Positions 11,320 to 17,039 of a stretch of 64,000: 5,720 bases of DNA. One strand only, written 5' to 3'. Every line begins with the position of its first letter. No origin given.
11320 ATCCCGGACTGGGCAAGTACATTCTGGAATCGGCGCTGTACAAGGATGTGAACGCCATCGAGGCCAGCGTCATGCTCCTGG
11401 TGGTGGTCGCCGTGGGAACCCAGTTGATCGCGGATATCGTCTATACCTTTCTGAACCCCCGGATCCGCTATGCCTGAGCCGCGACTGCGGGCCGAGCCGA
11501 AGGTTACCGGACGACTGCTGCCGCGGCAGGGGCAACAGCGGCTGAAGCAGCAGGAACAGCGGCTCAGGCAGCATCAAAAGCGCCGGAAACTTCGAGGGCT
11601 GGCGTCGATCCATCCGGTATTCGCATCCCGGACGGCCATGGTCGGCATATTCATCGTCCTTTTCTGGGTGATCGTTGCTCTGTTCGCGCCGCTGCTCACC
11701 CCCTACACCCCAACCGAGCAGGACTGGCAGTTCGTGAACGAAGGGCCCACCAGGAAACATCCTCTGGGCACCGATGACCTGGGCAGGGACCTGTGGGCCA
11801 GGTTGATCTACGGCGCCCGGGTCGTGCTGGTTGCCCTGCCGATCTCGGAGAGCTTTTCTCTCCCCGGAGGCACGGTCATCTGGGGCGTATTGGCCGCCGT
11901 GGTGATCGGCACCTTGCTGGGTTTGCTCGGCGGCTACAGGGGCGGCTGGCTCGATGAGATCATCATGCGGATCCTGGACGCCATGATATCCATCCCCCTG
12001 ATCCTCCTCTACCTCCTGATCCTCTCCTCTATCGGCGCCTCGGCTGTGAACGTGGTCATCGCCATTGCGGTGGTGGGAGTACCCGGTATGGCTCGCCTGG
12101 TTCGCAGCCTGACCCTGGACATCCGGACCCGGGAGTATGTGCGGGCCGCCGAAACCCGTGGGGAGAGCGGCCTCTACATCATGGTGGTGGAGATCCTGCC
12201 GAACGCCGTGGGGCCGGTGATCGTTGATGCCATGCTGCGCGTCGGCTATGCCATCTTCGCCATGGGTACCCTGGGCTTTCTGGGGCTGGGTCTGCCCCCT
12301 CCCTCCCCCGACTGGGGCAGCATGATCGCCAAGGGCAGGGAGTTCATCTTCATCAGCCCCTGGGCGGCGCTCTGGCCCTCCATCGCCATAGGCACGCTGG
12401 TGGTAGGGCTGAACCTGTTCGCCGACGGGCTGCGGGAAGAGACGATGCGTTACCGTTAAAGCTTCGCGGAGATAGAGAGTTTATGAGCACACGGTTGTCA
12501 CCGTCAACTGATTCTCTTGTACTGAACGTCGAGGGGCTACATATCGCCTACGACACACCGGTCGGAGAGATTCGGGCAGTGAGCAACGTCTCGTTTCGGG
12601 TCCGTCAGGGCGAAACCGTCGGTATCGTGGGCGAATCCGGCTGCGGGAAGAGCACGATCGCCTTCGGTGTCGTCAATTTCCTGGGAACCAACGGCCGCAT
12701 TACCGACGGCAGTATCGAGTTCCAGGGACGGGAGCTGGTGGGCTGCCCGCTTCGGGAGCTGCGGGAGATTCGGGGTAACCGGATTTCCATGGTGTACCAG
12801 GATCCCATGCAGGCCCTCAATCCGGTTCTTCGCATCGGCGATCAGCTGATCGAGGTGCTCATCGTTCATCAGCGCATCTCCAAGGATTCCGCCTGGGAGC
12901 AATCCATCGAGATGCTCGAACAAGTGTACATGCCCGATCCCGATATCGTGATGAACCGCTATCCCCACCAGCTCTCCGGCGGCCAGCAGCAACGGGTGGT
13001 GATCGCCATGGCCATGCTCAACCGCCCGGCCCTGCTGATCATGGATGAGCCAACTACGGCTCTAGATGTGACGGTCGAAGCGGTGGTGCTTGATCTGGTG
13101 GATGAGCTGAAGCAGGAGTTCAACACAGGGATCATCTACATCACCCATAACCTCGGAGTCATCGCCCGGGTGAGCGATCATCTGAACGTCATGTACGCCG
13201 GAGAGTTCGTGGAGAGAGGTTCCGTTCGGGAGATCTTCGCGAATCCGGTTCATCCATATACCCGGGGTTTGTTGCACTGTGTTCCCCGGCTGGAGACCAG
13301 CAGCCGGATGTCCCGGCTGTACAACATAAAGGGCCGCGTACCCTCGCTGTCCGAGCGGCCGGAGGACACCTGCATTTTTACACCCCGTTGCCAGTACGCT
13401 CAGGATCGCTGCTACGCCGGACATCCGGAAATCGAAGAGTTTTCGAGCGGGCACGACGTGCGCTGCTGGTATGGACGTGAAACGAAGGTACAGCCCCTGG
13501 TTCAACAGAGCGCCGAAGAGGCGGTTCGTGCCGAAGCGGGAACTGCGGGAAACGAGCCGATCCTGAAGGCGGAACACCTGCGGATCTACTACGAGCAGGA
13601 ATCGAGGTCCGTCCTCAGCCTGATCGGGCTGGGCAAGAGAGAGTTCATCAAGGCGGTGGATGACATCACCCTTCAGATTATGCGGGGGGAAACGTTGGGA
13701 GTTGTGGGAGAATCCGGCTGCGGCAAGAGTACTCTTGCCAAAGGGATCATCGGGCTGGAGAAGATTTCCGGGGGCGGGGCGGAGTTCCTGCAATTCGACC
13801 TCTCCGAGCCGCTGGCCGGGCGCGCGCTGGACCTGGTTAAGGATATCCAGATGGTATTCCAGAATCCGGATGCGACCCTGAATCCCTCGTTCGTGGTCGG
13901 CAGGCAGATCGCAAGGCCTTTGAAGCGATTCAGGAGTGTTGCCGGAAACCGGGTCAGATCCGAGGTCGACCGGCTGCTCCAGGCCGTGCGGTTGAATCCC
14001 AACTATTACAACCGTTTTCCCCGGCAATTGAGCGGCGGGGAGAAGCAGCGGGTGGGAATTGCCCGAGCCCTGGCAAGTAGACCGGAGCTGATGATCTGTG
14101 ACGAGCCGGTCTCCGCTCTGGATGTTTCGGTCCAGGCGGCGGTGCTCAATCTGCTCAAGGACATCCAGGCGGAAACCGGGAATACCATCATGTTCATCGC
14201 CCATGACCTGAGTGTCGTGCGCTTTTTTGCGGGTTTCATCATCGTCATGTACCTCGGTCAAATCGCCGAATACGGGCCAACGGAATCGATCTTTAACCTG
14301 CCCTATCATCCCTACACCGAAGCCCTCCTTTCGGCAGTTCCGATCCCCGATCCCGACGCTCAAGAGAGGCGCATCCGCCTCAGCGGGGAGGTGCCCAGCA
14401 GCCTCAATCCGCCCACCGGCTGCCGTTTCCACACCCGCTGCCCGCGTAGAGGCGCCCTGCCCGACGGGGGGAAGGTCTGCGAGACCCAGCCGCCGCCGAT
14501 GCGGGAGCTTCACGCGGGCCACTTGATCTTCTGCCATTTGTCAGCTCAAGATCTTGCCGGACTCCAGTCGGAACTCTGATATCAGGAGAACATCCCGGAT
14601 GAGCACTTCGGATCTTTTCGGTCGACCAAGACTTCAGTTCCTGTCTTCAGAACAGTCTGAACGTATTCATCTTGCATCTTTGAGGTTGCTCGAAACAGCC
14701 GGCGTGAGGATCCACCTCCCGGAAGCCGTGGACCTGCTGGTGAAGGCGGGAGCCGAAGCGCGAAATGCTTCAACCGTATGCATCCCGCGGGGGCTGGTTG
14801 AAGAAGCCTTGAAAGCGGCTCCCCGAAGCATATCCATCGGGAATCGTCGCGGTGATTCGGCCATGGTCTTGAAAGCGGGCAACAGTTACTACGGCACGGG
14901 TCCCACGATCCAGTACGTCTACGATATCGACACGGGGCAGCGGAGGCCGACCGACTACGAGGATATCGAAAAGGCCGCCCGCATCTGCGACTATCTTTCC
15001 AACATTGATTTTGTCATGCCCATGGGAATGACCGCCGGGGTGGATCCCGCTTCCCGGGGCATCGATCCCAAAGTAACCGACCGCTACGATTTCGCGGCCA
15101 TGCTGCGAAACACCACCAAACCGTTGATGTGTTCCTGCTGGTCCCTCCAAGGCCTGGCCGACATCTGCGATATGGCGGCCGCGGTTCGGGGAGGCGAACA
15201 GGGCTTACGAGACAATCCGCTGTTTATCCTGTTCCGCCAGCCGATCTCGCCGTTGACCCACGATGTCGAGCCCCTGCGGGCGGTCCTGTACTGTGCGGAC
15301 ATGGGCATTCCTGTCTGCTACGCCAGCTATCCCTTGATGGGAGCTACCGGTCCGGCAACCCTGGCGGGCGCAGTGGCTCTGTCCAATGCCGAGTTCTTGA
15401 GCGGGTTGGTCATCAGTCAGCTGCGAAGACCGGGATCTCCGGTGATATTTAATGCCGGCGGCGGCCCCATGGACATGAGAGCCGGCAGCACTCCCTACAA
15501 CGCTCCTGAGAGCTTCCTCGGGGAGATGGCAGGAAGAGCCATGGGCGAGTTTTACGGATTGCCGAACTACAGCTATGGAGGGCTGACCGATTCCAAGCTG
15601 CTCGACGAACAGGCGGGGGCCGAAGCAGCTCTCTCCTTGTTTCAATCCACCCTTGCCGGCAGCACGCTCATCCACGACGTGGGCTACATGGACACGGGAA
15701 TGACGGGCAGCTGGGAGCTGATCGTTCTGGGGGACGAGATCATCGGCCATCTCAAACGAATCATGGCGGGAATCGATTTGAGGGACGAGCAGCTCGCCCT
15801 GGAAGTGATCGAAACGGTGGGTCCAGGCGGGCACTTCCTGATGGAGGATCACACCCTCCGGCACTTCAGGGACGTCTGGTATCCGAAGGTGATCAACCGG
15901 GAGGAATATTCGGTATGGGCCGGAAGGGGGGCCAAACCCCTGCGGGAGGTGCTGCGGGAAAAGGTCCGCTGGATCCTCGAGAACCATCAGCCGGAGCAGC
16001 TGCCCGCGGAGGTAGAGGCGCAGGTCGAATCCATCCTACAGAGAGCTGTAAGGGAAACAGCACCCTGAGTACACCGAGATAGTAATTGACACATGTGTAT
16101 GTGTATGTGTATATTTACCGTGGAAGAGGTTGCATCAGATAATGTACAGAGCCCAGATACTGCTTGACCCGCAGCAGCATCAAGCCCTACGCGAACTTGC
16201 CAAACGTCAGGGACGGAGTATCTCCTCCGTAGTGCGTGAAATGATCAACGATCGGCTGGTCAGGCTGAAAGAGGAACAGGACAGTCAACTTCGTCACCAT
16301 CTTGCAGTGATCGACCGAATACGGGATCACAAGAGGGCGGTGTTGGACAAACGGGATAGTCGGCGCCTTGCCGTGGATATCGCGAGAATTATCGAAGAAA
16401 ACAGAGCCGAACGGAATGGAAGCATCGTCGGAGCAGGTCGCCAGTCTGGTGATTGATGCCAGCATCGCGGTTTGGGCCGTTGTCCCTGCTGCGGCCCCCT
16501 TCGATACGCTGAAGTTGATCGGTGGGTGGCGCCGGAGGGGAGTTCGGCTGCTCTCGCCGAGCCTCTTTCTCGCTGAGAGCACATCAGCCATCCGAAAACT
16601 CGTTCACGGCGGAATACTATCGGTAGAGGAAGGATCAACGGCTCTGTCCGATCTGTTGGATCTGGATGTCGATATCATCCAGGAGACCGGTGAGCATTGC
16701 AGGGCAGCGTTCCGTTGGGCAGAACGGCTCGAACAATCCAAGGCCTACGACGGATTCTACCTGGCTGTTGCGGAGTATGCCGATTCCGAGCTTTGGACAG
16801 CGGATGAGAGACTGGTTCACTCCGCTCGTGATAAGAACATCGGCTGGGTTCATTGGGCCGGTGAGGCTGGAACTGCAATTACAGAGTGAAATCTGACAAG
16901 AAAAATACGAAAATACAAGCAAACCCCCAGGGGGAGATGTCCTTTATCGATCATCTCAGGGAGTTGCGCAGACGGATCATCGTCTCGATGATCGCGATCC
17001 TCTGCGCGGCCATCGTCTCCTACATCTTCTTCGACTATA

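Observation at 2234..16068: Divergent double-MttB locus with no corrinoid partner, wired to an AprAB-like flavoprotein/ferredoxin pair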

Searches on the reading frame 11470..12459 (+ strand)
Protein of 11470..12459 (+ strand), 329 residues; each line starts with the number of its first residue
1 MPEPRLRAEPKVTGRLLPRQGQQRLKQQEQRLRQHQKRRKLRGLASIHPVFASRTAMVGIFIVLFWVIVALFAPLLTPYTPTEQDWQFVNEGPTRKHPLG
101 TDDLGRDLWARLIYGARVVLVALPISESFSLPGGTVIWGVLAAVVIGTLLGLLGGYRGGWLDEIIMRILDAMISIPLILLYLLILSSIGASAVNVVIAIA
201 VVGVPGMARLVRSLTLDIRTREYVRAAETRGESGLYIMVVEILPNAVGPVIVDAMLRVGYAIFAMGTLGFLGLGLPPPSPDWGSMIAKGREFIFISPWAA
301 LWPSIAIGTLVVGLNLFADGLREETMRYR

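Call 4: search_protein_families(library=pfam, proteins=[window:11470-12459:+], max_evalue=0.01)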
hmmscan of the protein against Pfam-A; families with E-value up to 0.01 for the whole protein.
window:11470-12459:+ (329 aa): 2 families
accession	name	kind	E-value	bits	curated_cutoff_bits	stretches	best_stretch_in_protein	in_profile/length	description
PF00528.27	BPD_transp_1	-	1.6e-27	96.8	26.4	1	147-321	1-174/184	Binding-protein-dependent transport system inner membrane component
PF12911.12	OppC_N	-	2.1e-10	40.7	23.9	1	52-93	12-53/53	N-terminal TM domain of oligopeptide transport permease C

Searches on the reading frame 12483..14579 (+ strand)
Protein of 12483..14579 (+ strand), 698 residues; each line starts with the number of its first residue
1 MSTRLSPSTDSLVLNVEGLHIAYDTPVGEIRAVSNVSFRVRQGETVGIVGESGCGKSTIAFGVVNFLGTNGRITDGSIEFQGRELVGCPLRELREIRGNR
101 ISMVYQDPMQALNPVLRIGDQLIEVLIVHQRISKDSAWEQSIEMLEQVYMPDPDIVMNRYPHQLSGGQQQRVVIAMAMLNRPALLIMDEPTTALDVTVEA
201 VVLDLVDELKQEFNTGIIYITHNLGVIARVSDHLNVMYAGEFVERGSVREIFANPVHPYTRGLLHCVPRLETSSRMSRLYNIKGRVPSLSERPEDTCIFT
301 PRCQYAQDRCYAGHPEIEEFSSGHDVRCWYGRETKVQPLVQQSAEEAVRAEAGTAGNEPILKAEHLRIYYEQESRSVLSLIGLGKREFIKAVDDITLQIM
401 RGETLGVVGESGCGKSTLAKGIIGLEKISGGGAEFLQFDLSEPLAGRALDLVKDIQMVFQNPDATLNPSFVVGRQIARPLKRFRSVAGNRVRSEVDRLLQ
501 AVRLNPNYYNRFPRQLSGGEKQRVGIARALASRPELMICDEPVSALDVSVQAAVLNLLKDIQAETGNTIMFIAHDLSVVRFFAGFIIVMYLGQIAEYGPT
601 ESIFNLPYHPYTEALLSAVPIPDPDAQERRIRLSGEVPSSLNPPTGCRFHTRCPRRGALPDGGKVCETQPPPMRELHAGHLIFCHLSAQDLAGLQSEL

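Call 4: search_protein_families(library=pfam, proteins=[window:12483-14579:+], max_evalue=0.01)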
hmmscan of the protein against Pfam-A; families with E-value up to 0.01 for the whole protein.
window:12483-14579:+ (698 aa): 20 families
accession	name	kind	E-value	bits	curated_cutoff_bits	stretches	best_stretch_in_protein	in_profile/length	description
PF00005.33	ABC_tran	-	1.5e-57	194.5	25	2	34-192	2-137/137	ABC transporter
PF08352.17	oligo_HPY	-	1.7e-38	131.3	27.1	2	596-656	2-61/65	Oligopeptide/dipeptide transporter, C-terminal region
PF02463.25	SMC_N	-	2.4e-13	50.5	40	2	405-564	27-189/220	RecF/RecN/SMC N terminal domain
PF13304.12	AAA_21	-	1.3e-08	35.8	27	0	159-227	233-303/304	AAA domain, putative AbiEii toxin, Type IV TA system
PF20703.3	nSTAND1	-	3.8e-05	23.9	27.1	0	31-59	21-49/379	Novel STAND NTPase 1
PF00006.31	ATP-synt_ab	-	5.4e-05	23.4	29.5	0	394-423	6-35/213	ATP synthase alpha/beta family, nucleotide-binding domain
PF13555.12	AAA_29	-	6.3e-05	23.1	27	0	37-59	16-38/61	P-loop containing region of AAA domain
PF00931.28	NB-ARC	-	7.2e-05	22.6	23.5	0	42-65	17-40/248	NB-ARC domain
PF00004.35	AAA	-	0.00012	23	21.2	0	407-461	3-52/131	ATPase family associated with various cellular activities (AAA)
PF13191.12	AAA_16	-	0.00012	23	32.6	0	30-61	9-42/167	AAA ATPase domain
PF13401.12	AAA_22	-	0.00031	21.5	27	0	407-478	10-77/130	AAA domain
PF03193.22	RsgA_GTPase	-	0.00056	20.2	30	0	398-424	102-128/174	RsgA GTPase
PF13481.12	AAA_25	-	0.0014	18.7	27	0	41-64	31-54/195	AAA domain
PF00485.24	PRK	-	0.0017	18.6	22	0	46-70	2-26/196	Phosphoribulokinase / Uridine kinase family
PF24883.2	NPHP3_N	-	0.0022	18.7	24.8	0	405-424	25-44/164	Nephrocystin 3, N-terminal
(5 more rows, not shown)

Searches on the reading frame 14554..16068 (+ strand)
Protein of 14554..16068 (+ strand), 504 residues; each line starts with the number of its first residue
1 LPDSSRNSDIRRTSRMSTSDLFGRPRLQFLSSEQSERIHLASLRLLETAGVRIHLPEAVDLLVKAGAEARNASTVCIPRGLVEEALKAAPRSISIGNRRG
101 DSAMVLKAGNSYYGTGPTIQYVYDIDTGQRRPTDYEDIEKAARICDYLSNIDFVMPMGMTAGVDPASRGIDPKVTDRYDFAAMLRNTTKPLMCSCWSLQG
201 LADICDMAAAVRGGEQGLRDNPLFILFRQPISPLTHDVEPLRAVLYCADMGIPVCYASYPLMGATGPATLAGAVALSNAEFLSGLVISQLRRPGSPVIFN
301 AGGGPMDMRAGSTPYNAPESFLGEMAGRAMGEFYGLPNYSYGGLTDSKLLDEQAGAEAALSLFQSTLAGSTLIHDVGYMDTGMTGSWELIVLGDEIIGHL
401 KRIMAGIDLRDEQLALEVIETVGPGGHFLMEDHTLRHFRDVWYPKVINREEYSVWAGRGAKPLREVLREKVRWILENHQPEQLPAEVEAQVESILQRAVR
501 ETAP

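Call 4: search_protein_families(library=pfam, proteins=[window:14554-16068:+], max_evalue=0.01)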
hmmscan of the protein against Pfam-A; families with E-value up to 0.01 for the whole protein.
window:14554-16068:+ (504 aa): 1 family
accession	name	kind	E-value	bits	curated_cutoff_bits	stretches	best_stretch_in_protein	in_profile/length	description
PF06253.16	MTTB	-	6.7e-91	305.2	25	1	24-497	28-494/500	Trimethylamine methyltransferase (MTTB)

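Call 10: search_protein_families(library=ncbifam, proteins=[window:14554-16068:+], max_evalue=0.001)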
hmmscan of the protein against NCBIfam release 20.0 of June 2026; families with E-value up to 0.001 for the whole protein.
window:14554-16068:+ (504 aa): 1 family
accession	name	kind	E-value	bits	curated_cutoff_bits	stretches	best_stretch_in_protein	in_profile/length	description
TIGR02369.2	trimeth_pyl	equivalog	8.1e-114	380.7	525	1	26-498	2-468/469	[trimethylamine--corrinoid protein] Co-methyltransferase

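Call 35: search_solved_structures(query=window:14554-16068:+, max_evalue=1e-30, show_alignments=2)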
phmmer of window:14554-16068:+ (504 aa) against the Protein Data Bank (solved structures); distinct sequences matched with E-value up to 1e-30: 5.
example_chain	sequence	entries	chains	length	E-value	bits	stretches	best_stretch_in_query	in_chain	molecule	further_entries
2qne_A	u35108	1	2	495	1.4e-71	244.9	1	25-499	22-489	Putative methyltransferase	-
9yce_A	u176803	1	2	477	1.5e-71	244.8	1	25-499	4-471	Glycine betaine methyltransferase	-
7xcl_A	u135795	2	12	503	1.1e-62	215.6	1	26-498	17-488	Trimethylamine methyltransferase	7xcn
7xcm_A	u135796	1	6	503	1.4e-62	215.2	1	26-498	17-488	Trimethylamine methyltransferase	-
4yyc_A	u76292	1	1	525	1.7e-42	149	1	42-497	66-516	Putative trimethylamine methyltransferase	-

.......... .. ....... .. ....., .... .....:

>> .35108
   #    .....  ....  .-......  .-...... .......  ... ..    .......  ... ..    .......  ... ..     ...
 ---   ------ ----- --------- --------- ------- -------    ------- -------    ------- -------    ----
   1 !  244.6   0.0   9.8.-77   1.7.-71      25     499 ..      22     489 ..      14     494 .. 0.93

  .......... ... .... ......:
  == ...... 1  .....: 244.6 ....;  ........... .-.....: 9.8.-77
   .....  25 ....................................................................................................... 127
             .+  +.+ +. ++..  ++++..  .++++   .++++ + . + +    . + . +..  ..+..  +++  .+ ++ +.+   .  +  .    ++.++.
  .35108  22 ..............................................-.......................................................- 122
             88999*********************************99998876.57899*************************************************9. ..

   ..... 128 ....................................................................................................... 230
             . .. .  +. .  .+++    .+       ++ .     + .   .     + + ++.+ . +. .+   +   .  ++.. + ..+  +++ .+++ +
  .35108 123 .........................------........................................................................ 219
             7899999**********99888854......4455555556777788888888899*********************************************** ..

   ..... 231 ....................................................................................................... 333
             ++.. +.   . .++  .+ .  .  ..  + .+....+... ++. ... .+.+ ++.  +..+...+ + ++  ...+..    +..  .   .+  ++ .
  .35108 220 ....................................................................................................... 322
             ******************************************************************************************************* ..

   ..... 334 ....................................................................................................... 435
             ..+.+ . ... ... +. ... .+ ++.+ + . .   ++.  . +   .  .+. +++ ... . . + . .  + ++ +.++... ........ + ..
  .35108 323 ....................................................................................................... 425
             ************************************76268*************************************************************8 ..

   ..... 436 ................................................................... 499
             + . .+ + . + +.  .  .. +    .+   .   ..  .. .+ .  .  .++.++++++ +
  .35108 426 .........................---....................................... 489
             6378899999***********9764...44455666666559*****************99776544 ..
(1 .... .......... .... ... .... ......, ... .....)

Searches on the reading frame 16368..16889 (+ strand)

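Call 6: search_protein_families(library=pfam, proteins=[window:16368-16889:+], max_evalue=0.001)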
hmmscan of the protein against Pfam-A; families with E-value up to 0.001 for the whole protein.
window:16368-16889:+ (173 aa): 1 family
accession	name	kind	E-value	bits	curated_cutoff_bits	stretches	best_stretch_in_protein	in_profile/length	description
PF01850.27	PIN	-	1.7e-06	29.1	23.6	1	28-151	2-116/120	PIN domain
